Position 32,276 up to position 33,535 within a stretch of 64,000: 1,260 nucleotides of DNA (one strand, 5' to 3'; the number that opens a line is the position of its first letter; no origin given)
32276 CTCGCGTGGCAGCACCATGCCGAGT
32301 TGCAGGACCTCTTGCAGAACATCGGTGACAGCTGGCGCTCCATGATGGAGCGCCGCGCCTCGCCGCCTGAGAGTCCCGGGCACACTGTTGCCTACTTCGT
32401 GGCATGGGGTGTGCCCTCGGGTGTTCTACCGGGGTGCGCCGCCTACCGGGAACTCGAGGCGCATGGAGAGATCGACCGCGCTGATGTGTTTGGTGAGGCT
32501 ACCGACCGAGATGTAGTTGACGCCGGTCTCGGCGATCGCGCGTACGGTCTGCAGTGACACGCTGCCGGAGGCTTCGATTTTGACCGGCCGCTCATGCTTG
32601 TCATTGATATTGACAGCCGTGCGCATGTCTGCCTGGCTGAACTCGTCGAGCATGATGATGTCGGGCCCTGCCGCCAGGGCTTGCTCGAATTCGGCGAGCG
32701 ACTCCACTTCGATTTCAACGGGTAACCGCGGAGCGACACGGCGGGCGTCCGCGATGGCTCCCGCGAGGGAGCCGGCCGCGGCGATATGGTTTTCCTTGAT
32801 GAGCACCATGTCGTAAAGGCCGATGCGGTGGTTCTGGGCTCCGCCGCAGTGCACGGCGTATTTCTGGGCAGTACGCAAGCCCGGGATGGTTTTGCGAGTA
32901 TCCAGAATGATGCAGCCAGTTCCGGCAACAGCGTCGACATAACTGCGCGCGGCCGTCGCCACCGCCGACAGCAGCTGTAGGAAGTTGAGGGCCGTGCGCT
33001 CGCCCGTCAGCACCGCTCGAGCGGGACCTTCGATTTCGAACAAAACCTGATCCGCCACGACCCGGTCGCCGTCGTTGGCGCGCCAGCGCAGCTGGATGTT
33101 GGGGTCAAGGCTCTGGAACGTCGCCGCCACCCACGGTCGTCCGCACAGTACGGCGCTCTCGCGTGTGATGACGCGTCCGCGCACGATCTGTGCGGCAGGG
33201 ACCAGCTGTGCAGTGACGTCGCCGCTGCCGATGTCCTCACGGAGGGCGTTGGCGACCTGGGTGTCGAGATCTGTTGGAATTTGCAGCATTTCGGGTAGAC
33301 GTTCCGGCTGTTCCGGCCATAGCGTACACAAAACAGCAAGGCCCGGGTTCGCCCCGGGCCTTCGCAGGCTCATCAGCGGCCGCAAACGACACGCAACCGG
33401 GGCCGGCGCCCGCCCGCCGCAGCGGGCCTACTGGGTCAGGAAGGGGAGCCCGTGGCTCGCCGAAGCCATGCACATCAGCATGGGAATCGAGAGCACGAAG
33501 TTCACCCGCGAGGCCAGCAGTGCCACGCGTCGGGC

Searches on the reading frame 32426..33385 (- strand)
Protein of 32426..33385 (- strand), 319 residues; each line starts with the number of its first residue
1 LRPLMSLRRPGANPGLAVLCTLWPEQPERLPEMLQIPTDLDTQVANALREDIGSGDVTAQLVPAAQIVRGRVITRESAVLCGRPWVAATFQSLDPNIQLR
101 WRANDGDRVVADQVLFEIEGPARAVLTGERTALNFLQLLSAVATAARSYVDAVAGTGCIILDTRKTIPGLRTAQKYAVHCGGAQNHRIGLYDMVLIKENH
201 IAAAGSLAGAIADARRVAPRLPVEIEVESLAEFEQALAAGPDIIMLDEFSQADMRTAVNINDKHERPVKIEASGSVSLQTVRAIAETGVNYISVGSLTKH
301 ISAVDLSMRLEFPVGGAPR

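Call 58: search_protein_families(library=pfam, proteins=[window:32426-33385:-], max_evalue=0.00001)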
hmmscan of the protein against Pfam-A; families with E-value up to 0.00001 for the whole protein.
window:32426-33385:- (319 aa): 2 families
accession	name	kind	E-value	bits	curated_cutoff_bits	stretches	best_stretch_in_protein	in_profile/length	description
PF01729.25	QRPTase_C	-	4.7e-60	202.6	23.1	1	142-309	1-169/169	Quinolinate phosphoribosyl transferase, C-terminal domain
PF02749.22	QRPTase_N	-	4.6e-20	72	27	1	56-140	1-82/82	Quinolinate phosphoribosyl transferase, N-terminal domain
